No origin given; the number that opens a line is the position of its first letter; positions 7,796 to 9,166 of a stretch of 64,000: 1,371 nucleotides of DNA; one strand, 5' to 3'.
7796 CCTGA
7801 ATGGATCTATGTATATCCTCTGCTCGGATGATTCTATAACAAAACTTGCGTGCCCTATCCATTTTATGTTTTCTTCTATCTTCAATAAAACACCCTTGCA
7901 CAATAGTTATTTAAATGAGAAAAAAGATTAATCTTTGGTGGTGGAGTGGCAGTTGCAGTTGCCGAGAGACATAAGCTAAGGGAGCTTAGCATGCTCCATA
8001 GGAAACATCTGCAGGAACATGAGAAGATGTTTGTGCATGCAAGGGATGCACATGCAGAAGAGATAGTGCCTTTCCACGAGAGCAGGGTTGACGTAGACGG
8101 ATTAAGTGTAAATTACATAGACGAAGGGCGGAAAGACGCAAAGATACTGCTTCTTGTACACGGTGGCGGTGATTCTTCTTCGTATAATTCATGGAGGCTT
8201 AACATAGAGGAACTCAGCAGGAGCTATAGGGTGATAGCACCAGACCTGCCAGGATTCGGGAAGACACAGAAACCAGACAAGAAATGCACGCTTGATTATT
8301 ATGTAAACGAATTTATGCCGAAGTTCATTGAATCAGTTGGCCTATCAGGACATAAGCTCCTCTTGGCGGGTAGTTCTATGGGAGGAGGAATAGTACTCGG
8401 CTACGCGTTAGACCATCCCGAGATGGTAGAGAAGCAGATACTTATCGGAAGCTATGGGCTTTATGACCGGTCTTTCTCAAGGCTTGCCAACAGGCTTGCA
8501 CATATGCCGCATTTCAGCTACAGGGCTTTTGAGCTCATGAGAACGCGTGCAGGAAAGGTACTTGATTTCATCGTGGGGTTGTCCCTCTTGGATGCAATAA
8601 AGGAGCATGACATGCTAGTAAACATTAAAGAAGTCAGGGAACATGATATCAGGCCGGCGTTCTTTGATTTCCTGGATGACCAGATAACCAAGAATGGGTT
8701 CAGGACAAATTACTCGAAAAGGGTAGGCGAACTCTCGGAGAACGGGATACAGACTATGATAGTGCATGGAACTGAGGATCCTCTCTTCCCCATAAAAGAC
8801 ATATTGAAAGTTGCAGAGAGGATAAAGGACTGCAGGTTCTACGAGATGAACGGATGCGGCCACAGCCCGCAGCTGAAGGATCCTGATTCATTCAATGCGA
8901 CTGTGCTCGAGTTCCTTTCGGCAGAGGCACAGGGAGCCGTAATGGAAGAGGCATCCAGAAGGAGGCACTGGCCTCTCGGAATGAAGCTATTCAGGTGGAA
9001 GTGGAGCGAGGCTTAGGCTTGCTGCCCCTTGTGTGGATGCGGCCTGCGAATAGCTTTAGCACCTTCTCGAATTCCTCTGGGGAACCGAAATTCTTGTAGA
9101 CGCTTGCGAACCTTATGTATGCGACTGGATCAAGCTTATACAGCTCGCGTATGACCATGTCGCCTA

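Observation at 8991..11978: Bacterial-type NrdR repressor in an archaeal nrdJ-nrdR operon with tandem NrdR-box-like palindromes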

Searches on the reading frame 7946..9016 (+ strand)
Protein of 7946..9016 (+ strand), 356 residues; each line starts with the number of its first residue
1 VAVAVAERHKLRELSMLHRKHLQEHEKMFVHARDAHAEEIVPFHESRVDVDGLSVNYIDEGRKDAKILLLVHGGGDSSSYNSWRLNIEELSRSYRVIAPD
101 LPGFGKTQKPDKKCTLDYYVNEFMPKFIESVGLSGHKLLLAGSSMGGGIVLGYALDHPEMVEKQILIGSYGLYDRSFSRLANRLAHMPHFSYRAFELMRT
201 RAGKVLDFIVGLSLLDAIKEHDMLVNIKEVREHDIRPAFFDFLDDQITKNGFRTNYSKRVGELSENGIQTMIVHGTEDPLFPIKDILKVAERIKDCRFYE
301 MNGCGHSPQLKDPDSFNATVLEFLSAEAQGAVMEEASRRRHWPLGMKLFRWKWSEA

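Call 3: search_protein_families(library=pfam, proteins=[window:7946-9016:+])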
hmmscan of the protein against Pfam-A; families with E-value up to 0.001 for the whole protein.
window:7946-9016:+ (356 aa): 5 families
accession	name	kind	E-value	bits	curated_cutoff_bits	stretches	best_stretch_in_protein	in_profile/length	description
PF00561.26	Abhydrolase_1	-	8.6e-24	85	25.8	2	67-172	2-103/245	alpha/beta hydrolase fold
PF12697.13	Abhydrolase_6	-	1e-16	62.7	26.3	1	68-318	1-216/217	Alpha/beta hydrolase family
PF12146.15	Hydrolase_4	-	3.9e-12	46.4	27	1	65-307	4-233/239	Serine aminopeptidase, S33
PF12695.13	Abhydrolase_5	-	2.9e-05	24.3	27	0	136-174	57-94/164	Alpha/beta hydrolase family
PF00756.26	Esterase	-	0.00015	22.1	22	1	57-162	49-141/251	Putative esterase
